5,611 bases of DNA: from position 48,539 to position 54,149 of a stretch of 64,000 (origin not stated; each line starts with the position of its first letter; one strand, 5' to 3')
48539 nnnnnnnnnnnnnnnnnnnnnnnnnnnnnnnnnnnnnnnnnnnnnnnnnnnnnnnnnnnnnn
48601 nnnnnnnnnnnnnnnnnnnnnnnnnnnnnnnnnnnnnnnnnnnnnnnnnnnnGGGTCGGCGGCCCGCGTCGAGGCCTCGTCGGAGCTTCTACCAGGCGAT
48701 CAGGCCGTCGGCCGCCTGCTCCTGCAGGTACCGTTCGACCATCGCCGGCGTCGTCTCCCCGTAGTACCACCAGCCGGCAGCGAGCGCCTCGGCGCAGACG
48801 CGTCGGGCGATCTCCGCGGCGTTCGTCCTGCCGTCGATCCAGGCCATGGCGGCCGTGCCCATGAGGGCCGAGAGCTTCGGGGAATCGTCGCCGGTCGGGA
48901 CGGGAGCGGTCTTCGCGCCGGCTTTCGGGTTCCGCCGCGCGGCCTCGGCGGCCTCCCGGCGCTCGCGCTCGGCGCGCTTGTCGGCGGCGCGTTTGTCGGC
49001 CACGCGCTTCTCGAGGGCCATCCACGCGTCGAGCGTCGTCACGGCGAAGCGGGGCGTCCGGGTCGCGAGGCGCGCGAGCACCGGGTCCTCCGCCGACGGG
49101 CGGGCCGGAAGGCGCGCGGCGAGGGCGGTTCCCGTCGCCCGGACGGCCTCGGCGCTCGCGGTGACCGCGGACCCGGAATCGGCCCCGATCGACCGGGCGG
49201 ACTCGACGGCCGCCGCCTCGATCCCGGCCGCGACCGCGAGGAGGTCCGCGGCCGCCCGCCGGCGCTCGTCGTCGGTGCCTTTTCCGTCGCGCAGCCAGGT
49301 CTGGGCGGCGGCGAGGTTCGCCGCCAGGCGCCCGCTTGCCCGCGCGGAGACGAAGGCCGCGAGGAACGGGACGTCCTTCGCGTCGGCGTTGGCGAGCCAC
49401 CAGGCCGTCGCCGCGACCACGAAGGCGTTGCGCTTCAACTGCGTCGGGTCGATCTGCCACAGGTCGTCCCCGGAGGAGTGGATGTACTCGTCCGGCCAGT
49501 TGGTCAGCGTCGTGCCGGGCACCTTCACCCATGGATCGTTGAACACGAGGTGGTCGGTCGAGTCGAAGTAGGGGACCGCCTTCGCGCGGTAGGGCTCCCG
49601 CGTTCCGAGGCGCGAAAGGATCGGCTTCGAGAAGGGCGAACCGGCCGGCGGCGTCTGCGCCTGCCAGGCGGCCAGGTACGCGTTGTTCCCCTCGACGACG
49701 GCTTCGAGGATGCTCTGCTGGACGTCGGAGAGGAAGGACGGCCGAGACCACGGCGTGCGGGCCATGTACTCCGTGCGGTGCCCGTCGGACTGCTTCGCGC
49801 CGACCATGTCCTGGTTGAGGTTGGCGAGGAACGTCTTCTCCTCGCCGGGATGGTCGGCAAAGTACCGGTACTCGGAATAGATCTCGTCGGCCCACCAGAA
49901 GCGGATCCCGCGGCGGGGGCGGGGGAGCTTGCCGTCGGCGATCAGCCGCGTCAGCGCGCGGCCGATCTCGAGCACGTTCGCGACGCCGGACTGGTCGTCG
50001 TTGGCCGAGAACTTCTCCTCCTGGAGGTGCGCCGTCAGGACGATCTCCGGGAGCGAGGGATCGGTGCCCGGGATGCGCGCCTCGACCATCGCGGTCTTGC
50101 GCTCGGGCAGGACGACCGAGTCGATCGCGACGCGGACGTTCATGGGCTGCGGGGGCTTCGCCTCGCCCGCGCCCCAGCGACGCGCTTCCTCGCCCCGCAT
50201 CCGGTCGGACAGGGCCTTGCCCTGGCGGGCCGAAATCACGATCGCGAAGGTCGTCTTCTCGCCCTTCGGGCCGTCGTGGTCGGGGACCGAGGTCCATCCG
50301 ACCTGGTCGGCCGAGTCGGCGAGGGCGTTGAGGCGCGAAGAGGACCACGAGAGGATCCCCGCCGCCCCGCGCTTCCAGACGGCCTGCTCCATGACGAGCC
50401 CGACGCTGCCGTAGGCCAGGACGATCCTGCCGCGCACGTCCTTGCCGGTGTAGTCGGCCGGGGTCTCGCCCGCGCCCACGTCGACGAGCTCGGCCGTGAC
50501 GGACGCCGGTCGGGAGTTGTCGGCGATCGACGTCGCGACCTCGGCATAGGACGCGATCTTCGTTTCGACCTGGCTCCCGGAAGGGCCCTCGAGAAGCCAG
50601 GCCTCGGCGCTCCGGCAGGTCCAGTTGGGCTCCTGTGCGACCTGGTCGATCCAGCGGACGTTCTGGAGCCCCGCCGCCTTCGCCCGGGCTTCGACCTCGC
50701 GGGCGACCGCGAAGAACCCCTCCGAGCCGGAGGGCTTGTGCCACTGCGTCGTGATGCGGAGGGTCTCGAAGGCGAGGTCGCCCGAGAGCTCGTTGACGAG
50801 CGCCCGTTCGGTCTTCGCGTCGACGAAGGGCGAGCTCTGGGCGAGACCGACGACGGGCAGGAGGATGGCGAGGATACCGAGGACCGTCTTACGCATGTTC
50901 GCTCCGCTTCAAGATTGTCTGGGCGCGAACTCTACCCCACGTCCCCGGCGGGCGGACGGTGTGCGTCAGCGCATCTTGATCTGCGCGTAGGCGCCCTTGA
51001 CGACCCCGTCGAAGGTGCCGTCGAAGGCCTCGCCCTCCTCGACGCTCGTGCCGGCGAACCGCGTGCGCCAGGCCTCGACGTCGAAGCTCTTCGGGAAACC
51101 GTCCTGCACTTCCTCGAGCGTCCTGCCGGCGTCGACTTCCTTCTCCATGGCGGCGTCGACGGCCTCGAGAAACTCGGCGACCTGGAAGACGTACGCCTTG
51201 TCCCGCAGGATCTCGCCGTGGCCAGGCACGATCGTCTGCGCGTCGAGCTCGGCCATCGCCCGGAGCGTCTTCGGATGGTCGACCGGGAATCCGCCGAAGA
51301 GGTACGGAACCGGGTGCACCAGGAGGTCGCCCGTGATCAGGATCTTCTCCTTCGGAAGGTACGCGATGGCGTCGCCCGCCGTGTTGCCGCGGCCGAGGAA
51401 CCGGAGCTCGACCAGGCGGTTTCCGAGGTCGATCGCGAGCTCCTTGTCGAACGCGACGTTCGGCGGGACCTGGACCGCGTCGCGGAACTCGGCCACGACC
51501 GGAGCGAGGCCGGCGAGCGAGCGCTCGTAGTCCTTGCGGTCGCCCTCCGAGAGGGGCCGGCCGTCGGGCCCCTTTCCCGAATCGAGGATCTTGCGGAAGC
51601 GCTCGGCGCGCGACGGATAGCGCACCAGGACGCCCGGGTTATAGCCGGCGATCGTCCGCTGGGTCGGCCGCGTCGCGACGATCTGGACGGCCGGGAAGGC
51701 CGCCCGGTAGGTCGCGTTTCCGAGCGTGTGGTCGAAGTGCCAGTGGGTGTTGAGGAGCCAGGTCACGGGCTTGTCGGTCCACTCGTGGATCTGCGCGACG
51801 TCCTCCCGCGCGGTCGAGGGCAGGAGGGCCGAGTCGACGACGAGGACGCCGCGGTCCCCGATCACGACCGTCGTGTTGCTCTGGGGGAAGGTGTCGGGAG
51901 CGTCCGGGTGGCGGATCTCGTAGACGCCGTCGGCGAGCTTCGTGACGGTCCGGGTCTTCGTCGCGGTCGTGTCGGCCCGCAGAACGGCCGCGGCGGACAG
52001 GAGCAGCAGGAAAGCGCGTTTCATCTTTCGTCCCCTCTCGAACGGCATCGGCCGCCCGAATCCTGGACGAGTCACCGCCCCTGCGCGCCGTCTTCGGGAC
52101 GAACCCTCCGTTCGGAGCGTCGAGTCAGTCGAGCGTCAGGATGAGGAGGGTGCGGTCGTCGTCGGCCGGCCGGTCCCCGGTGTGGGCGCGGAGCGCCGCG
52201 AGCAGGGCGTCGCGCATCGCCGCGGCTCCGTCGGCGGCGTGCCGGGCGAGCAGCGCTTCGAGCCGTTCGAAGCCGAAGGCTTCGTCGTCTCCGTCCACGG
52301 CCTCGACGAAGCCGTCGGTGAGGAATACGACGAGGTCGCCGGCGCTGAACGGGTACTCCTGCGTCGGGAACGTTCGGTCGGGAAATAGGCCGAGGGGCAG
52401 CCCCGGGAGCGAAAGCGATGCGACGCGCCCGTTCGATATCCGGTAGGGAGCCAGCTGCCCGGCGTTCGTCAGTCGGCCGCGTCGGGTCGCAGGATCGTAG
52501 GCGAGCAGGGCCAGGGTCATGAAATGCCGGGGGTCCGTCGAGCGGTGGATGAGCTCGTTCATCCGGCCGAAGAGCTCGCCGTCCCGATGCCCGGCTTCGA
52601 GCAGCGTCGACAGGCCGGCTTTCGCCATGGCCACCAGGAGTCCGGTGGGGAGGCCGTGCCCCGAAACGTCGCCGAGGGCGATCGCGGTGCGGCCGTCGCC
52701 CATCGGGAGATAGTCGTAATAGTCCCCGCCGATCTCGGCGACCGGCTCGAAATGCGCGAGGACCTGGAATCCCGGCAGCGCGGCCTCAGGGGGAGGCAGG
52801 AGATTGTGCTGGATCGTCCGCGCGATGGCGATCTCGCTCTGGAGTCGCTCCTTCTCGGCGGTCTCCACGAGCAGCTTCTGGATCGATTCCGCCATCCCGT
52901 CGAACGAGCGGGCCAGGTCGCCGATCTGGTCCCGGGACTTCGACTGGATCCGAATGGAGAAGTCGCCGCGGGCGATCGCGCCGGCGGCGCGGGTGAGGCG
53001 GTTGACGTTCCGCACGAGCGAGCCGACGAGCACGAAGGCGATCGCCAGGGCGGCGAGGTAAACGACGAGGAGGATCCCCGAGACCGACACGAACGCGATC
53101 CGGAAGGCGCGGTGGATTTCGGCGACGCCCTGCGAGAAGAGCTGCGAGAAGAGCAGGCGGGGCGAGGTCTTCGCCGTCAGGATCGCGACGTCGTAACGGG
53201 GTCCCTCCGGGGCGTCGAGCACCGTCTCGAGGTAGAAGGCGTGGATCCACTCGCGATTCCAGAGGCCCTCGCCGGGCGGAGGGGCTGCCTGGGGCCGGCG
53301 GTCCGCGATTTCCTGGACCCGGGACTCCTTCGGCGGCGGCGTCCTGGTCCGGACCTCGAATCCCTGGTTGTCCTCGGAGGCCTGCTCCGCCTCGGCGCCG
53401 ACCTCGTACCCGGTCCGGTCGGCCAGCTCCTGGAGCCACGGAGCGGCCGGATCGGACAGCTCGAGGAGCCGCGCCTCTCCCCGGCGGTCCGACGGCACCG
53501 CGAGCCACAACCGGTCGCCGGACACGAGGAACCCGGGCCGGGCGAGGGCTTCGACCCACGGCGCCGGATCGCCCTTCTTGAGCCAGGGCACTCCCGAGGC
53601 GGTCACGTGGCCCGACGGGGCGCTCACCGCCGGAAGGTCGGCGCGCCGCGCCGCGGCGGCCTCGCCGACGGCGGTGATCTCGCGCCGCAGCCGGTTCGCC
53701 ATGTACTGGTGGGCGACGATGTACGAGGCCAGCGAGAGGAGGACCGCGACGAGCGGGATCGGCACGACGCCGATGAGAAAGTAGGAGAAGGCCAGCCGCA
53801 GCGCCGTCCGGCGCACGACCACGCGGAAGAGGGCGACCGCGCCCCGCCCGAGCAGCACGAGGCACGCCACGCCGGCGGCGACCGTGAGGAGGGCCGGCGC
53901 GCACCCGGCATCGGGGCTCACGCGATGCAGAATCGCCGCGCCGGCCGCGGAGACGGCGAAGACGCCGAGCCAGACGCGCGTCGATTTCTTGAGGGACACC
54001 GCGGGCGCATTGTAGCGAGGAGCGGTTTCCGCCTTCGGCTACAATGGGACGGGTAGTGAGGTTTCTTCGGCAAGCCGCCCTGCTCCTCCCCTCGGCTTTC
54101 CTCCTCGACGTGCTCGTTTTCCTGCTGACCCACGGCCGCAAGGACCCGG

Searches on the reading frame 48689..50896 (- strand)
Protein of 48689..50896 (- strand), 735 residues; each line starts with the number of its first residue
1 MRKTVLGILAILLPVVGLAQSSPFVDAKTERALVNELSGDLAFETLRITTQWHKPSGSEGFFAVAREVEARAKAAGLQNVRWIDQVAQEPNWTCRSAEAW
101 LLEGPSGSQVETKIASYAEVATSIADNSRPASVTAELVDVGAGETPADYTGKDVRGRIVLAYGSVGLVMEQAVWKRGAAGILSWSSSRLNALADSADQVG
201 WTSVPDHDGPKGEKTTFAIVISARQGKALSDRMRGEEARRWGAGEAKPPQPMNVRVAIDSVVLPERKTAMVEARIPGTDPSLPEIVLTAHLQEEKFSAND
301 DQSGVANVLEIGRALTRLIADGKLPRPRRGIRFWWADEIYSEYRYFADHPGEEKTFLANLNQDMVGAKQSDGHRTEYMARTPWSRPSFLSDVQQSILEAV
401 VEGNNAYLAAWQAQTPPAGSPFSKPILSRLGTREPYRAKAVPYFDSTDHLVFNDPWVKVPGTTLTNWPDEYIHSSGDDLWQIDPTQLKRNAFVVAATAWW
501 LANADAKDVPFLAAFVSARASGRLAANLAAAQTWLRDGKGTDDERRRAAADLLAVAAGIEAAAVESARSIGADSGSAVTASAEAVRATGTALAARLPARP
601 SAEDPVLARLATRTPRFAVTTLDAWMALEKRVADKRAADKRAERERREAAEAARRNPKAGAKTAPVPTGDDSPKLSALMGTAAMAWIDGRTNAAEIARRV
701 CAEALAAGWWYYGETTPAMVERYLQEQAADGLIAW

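Call 9: search_protein_families(library=pfam, proteins=[window:48689-50896:-], max_evalue=0.01)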
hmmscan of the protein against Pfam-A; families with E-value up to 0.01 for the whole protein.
window:48689-50896:- (735 aa): 1 family
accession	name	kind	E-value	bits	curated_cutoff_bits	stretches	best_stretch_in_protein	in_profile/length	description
PF04389.22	Peptidase_M28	-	1.1e-12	48.6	21.3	1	273-497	4-192/193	Peptidase family M28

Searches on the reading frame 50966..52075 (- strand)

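Call 9: search_protein_families(library=pfam, proteins=[window:50966-52075:-], max_evalue=0.01)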
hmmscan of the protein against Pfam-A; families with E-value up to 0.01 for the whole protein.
window:50966-52075:- (369 aa): 2 families
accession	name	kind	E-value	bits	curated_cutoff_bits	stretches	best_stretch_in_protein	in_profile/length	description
PF00753.33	Lactamase_B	-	1.3e-21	77.9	22.7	1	63-286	3-196/196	Metallo-beta-lactamase superfamily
PF12706.13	Lactamase_B_2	-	0.008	16.2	27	0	102-146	29-74/200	Beta-lactamase superfamily domain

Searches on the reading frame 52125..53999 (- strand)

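Call 9: search_protein_families(library=pfam, proteins=[window:52125-53999:-], max_evalue=0.01)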
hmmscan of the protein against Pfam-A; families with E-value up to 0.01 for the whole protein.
window:52125-53999:- (624 aa): 2 families
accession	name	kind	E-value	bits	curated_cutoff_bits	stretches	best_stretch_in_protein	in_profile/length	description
PF07228.17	SpoIIE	-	1.9e-43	149.1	25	1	435-623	2-191/192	Stage II sporulation protein E (SpoIIE)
PF00672.30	HAMP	-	3.6e-13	50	25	1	324-374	2-52/53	HAMP domain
